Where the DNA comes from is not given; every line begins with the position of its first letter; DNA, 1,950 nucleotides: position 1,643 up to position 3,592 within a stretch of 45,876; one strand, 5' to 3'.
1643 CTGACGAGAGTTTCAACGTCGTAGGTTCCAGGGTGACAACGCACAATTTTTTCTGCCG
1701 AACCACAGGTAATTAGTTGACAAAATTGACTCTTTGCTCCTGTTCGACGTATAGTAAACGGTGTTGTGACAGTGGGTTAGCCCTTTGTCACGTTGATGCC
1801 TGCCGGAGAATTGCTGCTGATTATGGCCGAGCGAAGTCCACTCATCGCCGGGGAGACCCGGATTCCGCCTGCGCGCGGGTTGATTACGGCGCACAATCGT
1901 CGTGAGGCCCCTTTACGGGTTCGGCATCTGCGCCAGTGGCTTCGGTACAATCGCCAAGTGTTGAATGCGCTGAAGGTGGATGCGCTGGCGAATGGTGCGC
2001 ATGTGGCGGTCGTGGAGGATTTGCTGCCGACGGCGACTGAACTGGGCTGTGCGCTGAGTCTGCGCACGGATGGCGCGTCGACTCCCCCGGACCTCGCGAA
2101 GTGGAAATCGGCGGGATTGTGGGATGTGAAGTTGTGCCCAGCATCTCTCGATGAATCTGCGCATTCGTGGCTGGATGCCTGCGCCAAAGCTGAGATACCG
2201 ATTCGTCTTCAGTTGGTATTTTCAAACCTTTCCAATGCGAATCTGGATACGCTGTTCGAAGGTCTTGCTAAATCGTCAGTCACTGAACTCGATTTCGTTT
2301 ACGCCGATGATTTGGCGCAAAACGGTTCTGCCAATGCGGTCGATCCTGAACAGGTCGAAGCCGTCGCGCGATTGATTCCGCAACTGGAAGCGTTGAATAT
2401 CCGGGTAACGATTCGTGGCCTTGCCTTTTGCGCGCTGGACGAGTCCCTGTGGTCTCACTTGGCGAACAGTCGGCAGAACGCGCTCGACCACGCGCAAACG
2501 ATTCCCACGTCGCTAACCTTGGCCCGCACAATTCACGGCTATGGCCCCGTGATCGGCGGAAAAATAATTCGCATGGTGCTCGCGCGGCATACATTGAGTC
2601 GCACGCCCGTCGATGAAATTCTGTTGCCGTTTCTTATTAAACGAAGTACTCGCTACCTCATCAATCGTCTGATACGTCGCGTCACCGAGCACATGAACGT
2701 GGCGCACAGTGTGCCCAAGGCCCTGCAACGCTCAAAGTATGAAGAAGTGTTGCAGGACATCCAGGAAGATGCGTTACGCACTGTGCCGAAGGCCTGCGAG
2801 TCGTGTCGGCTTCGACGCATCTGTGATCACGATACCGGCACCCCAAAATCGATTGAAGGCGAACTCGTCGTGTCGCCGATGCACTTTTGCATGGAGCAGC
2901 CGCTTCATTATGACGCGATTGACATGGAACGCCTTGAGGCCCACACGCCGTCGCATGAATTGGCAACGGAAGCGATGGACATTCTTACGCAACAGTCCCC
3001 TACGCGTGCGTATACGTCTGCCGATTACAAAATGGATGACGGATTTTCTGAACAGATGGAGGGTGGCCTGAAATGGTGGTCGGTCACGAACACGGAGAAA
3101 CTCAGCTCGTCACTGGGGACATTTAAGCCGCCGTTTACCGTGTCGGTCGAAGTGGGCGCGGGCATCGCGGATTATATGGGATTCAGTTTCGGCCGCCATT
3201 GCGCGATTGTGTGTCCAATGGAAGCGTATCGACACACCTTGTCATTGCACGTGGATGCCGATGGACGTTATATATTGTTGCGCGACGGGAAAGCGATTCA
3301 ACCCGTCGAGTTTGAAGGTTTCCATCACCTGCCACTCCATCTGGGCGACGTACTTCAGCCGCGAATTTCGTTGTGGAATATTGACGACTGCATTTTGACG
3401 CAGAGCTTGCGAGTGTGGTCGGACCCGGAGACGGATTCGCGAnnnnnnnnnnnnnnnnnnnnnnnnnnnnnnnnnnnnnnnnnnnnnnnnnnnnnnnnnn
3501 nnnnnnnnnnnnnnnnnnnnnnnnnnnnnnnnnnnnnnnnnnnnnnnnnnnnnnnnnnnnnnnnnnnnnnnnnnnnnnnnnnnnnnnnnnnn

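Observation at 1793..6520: Tandem paralogous 785-aa proteins fusing a degenerate radical-SAM-like barrel, a conserved Cys/His cluster, an unknown beta domain and a GT2 glycosyltransferase domain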

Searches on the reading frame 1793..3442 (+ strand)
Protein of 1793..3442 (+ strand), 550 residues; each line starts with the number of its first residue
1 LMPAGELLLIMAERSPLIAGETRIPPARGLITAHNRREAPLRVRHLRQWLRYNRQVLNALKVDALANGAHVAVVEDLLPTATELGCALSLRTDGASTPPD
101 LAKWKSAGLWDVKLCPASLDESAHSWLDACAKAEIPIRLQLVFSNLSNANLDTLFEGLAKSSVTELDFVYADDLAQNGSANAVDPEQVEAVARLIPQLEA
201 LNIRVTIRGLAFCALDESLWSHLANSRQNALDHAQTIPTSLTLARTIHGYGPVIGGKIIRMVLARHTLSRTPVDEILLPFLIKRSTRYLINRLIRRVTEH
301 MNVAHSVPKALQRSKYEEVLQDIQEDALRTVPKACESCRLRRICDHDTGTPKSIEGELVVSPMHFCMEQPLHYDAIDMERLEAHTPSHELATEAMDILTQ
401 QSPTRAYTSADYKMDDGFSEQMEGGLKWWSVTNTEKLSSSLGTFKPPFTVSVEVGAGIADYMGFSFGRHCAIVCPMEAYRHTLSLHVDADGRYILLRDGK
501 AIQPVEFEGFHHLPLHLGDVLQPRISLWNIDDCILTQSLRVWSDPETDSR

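Call 25: search_solved_structures(query=A2, max_evalue=10, show_alignments=3)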
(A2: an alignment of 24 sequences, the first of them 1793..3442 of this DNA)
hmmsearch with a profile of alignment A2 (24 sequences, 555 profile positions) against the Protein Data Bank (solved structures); distinct sequences matched with E-value up to 10: 2.
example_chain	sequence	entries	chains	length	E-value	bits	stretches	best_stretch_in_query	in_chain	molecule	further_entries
6vlw_G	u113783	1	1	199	1.3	10.7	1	151-234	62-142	426cOD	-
8djr_A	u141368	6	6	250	1.8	10.3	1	92-159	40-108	L-ascorbate peroxidase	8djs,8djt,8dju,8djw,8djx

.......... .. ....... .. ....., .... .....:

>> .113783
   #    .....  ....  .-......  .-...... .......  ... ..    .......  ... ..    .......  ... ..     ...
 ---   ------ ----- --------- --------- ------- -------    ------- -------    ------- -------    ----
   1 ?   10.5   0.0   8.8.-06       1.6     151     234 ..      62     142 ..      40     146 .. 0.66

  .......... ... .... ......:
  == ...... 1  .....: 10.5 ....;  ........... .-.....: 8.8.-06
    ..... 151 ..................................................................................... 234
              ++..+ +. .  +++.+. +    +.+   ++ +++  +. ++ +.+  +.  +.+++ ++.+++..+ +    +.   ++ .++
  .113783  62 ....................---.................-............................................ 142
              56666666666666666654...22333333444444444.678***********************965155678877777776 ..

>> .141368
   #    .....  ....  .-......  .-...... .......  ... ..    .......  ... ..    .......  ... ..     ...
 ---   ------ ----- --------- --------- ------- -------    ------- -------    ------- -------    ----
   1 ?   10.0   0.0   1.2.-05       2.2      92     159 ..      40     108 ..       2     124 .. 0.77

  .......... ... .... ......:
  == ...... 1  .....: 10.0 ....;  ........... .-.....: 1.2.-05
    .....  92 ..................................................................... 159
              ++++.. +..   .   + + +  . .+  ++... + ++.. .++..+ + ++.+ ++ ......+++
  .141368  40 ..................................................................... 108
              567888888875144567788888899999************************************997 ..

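Call 33: predict_structure(alignment_id=A2)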
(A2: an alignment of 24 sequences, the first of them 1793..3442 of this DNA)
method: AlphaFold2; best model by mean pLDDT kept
length: 550 residues; sequences in the alignment: 24
mean_pLDDT: 82.8   pTM: 0.78
mean pLDDT of the five models: 82.8, 79.4, 78.5, 77.5, 76.6
residues with pLDDT >= 90: 248; 70-90: 211; 50-70: 45; < 50: 46
segments of 3 or more residues with pLDDT < 50: 1-12, 279-281, 283-289, 294-309
pLDDT, mean of each block of 10 residues (from residue 1): 39 72 87 93 96 91 95 97 96 94 96 92 94 96 83 88 93 63 81 93 92 91 88 88 88 83 66 51 49 45 39 72 76 86 77 88 88 91 78 94 90 82 85 82 93 90 86 88 94 92 73 79 90 89 71
secondary structure, 60 per line:
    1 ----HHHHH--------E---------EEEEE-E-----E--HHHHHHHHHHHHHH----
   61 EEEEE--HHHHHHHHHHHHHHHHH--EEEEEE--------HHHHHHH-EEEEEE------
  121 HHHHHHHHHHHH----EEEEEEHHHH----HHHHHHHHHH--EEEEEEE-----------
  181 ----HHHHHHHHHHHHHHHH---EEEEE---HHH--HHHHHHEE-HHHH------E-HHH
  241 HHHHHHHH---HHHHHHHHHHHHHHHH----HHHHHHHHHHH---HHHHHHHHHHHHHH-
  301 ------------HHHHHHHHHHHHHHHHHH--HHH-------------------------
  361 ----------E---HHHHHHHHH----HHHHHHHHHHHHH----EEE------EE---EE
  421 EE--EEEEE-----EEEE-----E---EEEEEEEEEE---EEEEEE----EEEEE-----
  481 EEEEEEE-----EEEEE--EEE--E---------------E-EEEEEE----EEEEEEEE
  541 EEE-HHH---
elements in order: H5-9 E28-32 H43-56 E61-65 H68-84 E87-92 H101-107 E109-114 H121-132 E137-142 H143-146 H151-160 E163-169 H185-200 E204-208 H217-222 H226-229 H238-248 H252-267 H272-282 H286-299 H313-330 H375-383 H388-400 E405-407 E419-422 E425-429 E435-438 E448-457 E461-466 E471-475 E481-487 E493-497 E500-502 E523-528 E533-543
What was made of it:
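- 1874..2422 (+): ORF1 radical-SAM-derived (β/α)6 barrel (aa about 28-210), lacking the CxxxCxxC loop and GGE. Call 33 gives the secondary structure.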

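Call 39: search_protein_representatives(alignment_id=A2)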
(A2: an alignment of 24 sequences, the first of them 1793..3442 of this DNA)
Query: 24 sequences, 555 profile positions. Proteins with E-value up to 0.001 (for the whole library): 207; up to 1e-10: 127; up to 1e-30: 80. The best 150 are listed.
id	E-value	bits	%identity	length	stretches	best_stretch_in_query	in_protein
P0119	1.3e-208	710.6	-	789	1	33-548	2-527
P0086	1.3e-204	697.4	-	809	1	7-554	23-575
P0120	2.9e-203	692.9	-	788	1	1-550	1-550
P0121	1.5e-198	677.3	-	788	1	1-552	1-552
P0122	3.5e-198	676.2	-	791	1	5-550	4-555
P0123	1.0e-196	671.4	-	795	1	5-551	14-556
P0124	2.1e-196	670.3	-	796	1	5-553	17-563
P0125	7.2e-193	658.6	-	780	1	2-551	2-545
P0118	9.3e-191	651.7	-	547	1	5-523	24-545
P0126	8.3e-187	638.6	-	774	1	12-553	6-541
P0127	5.6e-185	632.6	-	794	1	11-553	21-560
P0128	1.5e-184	631.2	-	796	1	9-551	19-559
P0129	6.8e-177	605.9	-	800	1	8-551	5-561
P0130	2.0e-172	591.1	-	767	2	1-299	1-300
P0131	2.9e-167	574.1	-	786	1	7-552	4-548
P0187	3.8e-40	154.5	-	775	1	327-553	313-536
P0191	1.9e-35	139.0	-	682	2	391-548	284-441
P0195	8.5e-31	123.6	-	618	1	391-552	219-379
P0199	2.7e-25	105.4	-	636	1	339-551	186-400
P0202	7.0e-20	87.6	-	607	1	404-549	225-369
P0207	2.1e-16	76.1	-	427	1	30-377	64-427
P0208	2.8e-16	75.7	-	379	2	30-238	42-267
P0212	7.3e-15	71.0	-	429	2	46-234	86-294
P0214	9.6e-15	70.6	-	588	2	305-375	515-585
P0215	4.2e-14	68.5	-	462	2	34-227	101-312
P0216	4.5e-14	68.4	-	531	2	42-234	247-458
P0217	6.1e-14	68.0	-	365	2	41-243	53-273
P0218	7.0e-14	67.8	-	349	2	41-234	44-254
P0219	1.3e-13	66.9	-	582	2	301-377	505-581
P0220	1.7e-13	66.5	-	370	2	31-233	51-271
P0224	5.5e-13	64.8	-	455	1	31-374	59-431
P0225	9.7e-13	64.0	-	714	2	31-228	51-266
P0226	1.1e-12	63.9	-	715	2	41-233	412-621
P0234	2.3e-11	59.5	-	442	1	115-375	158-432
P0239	4.9e-11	58.4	-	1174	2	31-238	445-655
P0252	1.8e-09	53.3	-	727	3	30-249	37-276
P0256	5.9e-09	51.5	-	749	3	61-233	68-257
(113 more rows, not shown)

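Call 40: search_protein_families(library=pfam, proteins=[P0207, P0208, P0212, P0215, P0217, P0218, P0224, P0234, P0225, P0216], max_evalue=0.01)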
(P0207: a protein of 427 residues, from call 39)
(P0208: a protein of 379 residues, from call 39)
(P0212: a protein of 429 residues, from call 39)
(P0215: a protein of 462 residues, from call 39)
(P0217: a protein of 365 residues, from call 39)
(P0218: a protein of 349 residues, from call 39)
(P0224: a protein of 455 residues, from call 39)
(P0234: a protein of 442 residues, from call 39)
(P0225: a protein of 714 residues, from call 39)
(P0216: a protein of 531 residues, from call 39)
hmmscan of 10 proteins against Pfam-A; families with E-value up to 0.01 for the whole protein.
P0207 (427 aa): 3 families
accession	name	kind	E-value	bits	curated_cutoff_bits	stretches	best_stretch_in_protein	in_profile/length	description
PF04055.27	Radical_SAM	-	1.7e-21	77.6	29.5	1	38-182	5-150/166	Radical SAM superfamily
PF13353.11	Fer4_12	-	0.00017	22.3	22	1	33-119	9-92/137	4Fe-4S single cluster domain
PF02330.21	MAM33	-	0.008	16.6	21.9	0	166-253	93-187/212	Mitochondrial glycoprotein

P0208 (379 aa): 1 family
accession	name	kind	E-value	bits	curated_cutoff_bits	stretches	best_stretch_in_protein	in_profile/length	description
PF04055.27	Radical_SAM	-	2.3e-17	64.1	29.5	1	16-175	5-166/166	Radical SAM superfamily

P0212 (429 aa): 1 family
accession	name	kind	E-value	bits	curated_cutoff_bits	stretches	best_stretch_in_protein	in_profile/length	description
PF04055.27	Radical_SAM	-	1.4e-18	68.1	29.5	1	44-188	5-150/166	Radical SAM superfamily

P0215 (462 aa): 2 families
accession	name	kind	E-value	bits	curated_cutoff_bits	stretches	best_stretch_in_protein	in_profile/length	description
PF04055.27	Radical_SAM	-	6.3e-20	72.4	29.5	1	71-209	5-144/166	Radical SAM superfamily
PF19238.5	Radical_SAM_2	-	0.0045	17.1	26.7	0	157-219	66-128/151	Radical SAM-like domain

P0217 (365 aa): 1 family
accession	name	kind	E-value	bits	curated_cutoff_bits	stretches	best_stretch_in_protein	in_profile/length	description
PF04055.27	Radical_SAM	-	1.6e-18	67.9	29.5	1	24-171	7-162/166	Radical SAM superfamily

P0218 (349 aa): 2 families
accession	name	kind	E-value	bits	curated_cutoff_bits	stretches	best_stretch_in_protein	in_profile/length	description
PF04055.27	Radical_SAM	-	5.2e-20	72.7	29.5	1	11-152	3-149/166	Radical SAM superfamily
PF13353.11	Fer4_12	-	4.6e-05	24.2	22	1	6-95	7-99/137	4Fe-4S single cluster domain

P0224 (455 aa): 2 families
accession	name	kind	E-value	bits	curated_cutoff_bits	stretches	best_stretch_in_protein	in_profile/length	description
PF04055.27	Radical_SAM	-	1.3e-20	74.6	29.5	1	32-176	5-150/166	Radical SAM superfamily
PF13353.11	Fer4_12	-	0.0039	17.9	22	0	27-104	9-82/137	4Fe-4S single cluster domain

P0234 (442 aa): 2 families
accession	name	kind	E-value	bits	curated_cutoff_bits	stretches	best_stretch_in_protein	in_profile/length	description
PF04055.27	Radical_SAM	-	1.8e-18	67.7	29.5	1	32-175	5-149/166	Radical SAM superfamily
PF13353.11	Fer4_12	-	2.8e-05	24.9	22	1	27-101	9-79/137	4Fe-4S single cluster domain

P0225 (714 aa): 3 families
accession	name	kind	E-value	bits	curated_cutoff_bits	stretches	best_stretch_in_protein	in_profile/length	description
PF04055.27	Radical_SAM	-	9.7e-25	88.1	29.5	1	28-183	5-166/166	Radical SAM superfamily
PF14528.11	LAGLIDADG_3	-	1.4e-05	25.7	22.5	1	487-570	5-75/82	LAGLIDADG-like domain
PF13353.11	Fer4_12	-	2.1e-05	25.3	22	1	21-107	7-94/137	4Fe-4S single cluster domain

P0216 (531 aa): 4 families
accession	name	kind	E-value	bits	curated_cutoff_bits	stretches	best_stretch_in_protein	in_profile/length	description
PF04055.27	Radical_SAM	-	4.4e-20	73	29.5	1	215-369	4-165/166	Radical SAM superfamily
PF13521.12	AAA_28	-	2e-11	44.8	27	1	3-139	2-129/164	AAA domain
PF02223.23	Thymidylate_kin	-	1.6e-07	31.6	27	1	5-135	1-132/185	Thymidylate kinase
PF01712.25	dNK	-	0.0028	17.9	27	0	3-156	1-162/203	Deoxynucleoside kinase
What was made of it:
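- On Radical SAM superfamily (PF04055): However, the family's own N-terminal profile hits canonical PF04055 proteins at E 1e-16 (calls 39, 40).
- hmmsearch of the N-terminal profile against 1.84e9 proteins hits PF04055 proteins at E 1e-16 to 1e-8 (calls 39, 40).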
